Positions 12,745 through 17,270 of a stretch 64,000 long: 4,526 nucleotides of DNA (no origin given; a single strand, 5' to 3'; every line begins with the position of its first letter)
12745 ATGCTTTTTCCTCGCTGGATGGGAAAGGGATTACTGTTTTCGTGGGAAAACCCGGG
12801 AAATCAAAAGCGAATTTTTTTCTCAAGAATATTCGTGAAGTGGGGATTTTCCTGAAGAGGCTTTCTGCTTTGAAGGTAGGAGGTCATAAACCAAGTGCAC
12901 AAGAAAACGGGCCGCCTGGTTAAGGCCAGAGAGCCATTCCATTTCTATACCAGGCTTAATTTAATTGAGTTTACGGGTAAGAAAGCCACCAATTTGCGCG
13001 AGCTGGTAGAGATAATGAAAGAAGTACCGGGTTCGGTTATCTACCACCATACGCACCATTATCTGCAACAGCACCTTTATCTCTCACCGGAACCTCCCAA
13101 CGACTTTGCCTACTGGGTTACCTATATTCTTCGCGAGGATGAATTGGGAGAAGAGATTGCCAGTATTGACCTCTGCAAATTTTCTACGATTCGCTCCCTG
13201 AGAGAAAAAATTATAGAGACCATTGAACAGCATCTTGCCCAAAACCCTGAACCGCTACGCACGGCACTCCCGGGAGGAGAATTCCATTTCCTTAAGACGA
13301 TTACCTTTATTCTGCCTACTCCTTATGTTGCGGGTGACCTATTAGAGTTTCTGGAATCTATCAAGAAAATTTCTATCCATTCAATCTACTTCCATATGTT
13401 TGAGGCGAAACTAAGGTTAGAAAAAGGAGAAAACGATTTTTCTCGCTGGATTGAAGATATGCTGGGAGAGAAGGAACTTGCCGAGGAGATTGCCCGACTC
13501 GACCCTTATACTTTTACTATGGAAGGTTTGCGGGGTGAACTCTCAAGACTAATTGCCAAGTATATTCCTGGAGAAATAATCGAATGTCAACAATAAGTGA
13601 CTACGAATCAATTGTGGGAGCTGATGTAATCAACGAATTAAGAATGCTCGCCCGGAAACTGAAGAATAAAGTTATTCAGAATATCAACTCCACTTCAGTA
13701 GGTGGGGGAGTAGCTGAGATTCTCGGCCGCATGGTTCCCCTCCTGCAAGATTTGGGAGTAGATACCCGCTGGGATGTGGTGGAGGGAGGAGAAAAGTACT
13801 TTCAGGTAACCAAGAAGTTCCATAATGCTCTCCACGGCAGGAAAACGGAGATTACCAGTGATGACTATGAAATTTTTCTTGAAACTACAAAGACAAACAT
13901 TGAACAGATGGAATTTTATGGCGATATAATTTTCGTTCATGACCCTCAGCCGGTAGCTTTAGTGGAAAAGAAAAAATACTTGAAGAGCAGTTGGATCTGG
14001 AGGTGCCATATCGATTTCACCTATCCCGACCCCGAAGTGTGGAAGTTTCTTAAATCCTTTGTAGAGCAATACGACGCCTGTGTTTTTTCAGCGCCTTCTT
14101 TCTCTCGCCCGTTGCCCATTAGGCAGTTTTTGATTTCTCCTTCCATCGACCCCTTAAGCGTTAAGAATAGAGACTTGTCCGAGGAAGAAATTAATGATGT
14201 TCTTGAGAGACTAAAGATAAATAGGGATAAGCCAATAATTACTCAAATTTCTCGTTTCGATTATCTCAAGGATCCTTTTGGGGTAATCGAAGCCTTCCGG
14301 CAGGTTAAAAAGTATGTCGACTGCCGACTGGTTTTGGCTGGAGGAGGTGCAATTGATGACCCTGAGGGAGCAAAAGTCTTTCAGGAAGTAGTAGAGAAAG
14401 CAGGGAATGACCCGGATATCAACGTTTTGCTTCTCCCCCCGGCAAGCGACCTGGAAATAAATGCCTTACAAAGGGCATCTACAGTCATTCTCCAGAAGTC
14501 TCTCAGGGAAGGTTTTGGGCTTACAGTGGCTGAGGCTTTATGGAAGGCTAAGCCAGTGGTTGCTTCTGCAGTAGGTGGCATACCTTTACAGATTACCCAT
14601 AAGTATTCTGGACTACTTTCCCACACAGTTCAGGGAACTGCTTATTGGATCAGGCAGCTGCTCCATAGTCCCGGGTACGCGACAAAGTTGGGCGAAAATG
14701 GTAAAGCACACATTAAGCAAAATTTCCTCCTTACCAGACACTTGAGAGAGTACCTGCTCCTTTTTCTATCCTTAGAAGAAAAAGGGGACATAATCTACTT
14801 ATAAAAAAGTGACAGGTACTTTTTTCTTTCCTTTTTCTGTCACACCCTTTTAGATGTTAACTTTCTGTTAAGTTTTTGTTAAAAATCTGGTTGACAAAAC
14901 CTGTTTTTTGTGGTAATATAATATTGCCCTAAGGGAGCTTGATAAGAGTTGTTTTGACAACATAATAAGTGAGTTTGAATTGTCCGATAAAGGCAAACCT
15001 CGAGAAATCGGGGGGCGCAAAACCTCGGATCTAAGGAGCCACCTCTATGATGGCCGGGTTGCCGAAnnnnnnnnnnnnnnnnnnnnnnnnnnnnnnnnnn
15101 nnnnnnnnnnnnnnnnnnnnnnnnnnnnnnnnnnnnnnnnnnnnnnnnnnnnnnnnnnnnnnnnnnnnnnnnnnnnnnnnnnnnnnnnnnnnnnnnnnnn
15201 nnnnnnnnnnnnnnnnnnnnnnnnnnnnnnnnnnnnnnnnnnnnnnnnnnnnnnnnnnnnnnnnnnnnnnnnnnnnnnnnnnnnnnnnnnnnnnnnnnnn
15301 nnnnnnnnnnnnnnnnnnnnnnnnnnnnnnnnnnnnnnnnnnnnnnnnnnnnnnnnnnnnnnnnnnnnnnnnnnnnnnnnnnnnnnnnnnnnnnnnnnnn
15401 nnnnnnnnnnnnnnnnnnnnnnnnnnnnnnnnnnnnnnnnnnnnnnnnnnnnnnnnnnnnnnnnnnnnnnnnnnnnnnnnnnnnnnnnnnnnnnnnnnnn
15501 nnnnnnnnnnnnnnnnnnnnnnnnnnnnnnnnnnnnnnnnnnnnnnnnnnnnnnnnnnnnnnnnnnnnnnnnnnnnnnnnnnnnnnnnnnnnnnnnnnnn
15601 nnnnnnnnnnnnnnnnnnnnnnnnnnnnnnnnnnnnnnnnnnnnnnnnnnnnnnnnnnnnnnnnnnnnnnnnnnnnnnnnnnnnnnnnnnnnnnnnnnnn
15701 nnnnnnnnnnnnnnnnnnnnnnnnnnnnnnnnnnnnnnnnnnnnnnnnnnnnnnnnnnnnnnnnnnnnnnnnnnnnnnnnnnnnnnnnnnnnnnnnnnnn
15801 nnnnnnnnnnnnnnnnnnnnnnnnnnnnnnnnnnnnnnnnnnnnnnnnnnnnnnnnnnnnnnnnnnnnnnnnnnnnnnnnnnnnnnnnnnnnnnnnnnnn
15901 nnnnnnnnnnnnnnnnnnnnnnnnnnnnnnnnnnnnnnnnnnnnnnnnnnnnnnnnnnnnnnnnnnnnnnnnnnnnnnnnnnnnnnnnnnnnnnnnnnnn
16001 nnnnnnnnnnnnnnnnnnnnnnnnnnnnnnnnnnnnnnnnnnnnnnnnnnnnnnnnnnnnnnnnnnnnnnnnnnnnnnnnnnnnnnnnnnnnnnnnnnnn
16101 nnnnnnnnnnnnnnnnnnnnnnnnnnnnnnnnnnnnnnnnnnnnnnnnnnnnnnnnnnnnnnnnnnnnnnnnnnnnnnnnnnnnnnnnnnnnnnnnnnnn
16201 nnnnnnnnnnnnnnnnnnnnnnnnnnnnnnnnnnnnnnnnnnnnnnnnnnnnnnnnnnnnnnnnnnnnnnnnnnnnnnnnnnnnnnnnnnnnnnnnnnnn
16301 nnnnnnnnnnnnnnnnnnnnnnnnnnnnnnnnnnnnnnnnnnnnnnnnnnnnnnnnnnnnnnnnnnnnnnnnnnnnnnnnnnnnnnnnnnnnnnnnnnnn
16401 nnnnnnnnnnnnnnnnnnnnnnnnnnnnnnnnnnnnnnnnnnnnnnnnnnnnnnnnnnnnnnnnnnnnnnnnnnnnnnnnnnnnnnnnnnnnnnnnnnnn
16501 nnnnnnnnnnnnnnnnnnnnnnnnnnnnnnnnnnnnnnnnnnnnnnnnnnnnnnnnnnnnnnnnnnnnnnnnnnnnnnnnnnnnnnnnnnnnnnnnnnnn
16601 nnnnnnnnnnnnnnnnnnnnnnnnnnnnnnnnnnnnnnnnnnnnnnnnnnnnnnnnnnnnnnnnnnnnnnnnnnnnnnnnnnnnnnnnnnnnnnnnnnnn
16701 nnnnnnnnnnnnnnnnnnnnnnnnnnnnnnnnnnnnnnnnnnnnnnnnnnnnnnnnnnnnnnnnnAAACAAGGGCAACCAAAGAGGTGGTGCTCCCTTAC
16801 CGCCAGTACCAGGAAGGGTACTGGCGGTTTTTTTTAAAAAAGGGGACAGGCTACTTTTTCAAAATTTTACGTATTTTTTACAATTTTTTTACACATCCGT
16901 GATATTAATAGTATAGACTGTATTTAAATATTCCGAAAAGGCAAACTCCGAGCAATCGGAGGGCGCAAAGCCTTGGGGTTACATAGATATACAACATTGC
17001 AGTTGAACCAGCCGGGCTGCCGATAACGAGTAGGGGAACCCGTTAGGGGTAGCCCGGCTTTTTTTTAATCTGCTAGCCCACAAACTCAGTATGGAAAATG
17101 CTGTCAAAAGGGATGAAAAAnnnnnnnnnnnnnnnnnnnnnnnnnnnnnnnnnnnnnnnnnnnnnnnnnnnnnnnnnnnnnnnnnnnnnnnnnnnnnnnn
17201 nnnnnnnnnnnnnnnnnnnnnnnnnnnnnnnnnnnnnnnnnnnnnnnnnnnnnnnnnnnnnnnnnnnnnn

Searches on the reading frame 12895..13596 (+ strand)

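Call 7: search_protein_families(library=pfam, proteins=[window:12895-13596:+], max_evalue=0.001)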
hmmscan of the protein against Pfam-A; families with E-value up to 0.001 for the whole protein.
window:12895-13596:+ (233 aa): 1 family
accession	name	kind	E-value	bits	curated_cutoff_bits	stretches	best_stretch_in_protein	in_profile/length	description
PF19027.5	DUF5752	-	1.3e-66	224.3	23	1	13-220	2-207/208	Family of unknown function (DUF5752)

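Call 18: search_protein_families(library=ncbifam, proteins=[window:12895-13596:+], max_evalue=0.001)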
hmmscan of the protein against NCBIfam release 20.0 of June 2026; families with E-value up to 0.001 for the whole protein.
window:12895-13596:+ (233 aa): 0 families

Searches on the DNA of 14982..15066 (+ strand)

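Call 58: build_rna_model(alignment_id=A3)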
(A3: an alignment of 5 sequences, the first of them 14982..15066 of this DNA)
Model R1 built from alignment A3 (5 sequences, 96 columns); structure: RNAalifold consensus.
model positions 85; base pairs 22; branch points 1; effective number of sequences 1.25; information 0.668 bits per position. Calibrated on 0.2 Mb of random sequence (short: E-values are rough).
structure used (alignment columns):
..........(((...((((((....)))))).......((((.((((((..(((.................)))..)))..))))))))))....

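Call 59: search_with_rna_model(model_id=R1, sources=[L003, L005, L006, L007, L008, L009, L010, L011, L012, L013, L014, L015, L016, L017, L018, L019, L020, L021, L022, L023, L024, L025, L026, L027, L028, L029, L030, L031, L032, L033, L034, L035, L036, L037, L038, L039, L040, L041, L042, L043, L044, L045, L046, L047, L048, L049, L050, L051, L052, L053, L054, L055, L056, L057, L058, L059, L060, L061, L062, L063, L064, L065, L066, L067, L068, L069, L070, L071, L072, L073, L074, L075, L076, L077, L078, L079, L080, L081, L082, L083, L084, L085, L086, L087, L088, L089, L001, L002, window], max_evalue=1)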
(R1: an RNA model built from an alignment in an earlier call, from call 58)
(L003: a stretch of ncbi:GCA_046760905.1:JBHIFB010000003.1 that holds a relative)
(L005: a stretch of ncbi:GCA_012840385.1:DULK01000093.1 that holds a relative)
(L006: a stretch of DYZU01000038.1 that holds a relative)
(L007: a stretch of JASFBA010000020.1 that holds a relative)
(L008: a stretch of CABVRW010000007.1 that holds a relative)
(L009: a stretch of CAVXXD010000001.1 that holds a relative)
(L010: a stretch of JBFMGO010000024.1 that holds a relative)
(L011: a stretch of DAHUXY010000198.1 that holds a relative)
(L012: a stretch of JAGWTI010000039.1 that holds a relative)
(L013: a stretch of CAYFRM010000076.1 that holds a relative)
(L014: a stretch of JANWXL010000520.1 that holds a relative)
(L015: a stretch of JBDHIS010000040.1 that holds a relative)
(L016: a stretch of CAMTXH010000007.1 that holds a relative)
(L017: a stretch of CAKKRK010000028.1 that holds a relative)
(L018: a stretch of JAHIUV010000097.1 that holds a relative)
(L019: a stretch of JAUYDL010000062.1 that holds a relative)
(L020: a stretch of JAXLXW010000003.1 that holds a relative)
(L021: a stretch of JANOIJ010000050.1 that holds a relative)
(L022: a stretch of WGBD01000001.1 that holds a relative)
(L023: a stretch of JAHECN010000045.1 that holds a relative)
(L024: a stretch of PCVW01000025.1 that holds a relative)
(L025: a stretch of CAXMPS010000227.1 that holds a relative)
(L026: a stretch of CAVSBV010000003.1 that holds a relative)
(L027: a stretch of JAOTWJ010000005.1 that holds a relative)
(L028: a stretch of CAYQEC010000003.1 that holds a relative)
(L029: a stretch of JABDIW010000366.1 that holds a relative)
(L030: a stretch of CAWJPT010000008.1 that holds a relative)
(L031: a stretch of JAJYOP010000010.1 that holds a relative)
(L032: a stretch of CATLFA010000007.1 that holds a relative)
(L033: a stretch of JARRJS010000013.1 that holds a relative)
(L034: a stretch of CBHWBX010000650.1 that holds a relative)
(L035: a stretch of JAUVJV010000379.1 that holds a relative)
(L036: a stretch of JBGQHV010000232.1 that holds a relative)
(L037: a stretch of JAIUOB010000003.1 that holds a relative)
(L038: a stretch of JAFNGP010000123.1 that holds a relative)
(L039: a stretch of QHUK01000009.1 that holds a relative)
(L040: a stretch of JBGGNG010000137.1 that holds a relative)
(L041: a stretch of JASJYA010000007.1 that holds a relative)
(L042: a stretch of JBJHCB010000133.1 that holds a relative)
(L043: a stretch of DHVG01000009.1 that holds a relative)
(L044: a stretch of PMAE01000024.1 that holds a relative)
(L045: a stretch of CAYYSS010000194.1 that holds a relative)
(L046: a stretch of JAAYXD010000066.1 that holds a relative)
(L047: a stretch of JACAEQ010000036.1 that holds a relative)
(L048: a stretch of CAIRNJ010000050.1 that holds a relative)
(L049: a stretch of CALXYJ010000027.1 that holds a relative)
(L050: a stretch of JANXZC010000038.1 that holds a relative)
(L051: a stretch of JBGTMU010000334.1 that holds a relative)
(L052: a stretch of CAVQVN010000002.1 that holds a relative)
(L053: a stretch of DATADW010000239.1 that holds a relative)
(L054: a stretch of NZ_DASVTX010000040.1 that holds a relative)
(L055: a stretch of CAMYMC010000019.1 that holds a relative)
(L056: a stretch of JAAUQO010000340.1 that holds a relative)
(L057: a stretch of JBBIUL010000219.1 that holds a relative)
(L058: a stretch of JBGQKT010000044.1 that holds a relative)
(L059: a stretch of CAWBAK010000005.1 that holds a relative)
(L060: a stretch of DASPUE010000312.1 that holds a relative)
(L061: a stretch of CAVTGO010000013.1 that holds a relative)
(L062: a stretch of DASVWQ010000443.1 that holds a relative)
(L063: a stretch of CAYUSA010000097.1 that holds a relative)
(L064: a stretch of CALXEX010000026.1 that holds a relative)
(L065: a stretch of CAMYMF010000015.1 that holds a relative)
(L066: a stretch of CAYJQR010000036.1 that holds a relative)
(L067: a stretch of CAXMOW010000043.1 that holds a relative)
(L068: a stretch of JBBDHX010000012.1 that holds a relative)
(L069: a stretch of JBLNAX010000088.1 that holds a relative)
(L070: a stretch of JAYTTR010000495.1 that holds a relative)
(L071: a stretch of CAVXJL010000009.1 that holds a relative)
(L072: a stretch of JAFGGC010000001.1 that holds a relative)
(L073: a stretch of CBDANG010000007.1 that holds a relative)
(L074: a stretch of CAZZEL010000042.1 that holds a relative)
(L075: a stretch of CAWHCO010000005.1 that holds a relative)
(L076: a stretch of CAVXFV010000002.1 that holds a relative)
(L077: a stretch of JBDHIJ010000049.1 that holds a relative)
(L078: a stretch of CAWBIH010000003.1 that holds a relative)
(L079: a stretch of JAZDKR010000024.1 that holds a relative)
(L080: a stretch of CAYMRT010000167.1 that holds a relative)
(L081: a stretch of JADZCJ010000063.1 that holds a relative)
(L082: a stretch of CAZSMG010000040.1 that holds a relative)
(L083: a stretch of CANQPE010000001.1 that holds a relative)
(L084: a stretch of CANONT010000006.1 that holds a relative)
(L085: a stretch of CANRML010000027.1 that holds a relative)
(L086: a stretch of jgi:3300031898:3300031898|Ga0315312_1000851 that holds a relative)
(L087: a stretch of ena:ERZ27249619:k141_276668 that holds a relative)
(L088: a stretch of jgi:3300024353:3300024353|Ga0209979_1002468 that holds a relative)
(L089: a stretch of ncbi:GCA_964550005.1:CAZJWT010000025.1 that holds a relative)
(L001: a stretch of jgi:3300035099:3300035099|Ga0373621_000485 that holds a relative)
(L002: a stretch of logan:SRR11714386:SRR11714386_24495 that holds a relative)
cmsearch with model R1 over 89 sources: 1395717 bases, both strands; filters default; matches with E-value up to 1: 12.
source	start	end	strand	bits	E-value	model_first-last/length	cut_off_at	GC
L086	15594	15678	+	108.3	2.3e-27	1-85/85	no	0.54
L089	7502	7586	+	107.6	3.7e-27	1-85/85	no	0.56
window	14982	15066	+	107.6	3.7e-27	1-85/85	no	0.56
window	55860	55945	-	86.4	4.1e-21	1-85/85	no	0.52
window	16930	17024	+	84.3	1.6e-20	1-85/85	no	0.52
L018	5998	6077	-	58.2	4.7e-13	1-85/85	no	0.52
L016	241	324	+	56.3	1.7e-12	1-85/85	no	0.6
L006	7019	7096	-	46.8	8.3e-10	1-85/85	no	0.44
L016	2344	2526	+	31.8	1.6e-05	1-85/85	no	0.56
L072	16044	16107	+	20.8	0.023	1-85/85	no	0.45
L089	2389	2460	+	15.6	0.69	1-85/85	no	0.35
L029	13353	13432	+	15.6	0.7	1-85/85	no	0.66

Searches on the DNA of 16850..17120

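Call 23: search_rna_families(source=window, start=16850, end=17120, threshold=evalue, max_evalue=1, show_alignments=3)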
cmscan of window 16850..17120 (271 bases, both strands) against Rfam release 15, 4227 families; matches with E-value up to 1: 3.
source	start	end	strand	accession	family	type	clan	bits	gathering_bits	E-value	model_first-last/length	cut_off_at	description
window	16931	17025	+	RF03167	c-di-GMP-I-GGC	Cis-reg; riboswitch;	CL00126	62.2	59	1.1e-14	1-80/80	no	c-di-GMP-I-GGC riboswitch aptamer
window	16969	17065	+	RF02784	SorX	Gene; sRNA;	-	19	46.6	0.025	1-73/73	no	Singlet oxygen resistance RNA X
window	17035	17098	+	RF02248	Six3os1_3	Gene; lncRNA;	-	11.9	40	0.76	1-75/75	no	Six3os1 conserved region 3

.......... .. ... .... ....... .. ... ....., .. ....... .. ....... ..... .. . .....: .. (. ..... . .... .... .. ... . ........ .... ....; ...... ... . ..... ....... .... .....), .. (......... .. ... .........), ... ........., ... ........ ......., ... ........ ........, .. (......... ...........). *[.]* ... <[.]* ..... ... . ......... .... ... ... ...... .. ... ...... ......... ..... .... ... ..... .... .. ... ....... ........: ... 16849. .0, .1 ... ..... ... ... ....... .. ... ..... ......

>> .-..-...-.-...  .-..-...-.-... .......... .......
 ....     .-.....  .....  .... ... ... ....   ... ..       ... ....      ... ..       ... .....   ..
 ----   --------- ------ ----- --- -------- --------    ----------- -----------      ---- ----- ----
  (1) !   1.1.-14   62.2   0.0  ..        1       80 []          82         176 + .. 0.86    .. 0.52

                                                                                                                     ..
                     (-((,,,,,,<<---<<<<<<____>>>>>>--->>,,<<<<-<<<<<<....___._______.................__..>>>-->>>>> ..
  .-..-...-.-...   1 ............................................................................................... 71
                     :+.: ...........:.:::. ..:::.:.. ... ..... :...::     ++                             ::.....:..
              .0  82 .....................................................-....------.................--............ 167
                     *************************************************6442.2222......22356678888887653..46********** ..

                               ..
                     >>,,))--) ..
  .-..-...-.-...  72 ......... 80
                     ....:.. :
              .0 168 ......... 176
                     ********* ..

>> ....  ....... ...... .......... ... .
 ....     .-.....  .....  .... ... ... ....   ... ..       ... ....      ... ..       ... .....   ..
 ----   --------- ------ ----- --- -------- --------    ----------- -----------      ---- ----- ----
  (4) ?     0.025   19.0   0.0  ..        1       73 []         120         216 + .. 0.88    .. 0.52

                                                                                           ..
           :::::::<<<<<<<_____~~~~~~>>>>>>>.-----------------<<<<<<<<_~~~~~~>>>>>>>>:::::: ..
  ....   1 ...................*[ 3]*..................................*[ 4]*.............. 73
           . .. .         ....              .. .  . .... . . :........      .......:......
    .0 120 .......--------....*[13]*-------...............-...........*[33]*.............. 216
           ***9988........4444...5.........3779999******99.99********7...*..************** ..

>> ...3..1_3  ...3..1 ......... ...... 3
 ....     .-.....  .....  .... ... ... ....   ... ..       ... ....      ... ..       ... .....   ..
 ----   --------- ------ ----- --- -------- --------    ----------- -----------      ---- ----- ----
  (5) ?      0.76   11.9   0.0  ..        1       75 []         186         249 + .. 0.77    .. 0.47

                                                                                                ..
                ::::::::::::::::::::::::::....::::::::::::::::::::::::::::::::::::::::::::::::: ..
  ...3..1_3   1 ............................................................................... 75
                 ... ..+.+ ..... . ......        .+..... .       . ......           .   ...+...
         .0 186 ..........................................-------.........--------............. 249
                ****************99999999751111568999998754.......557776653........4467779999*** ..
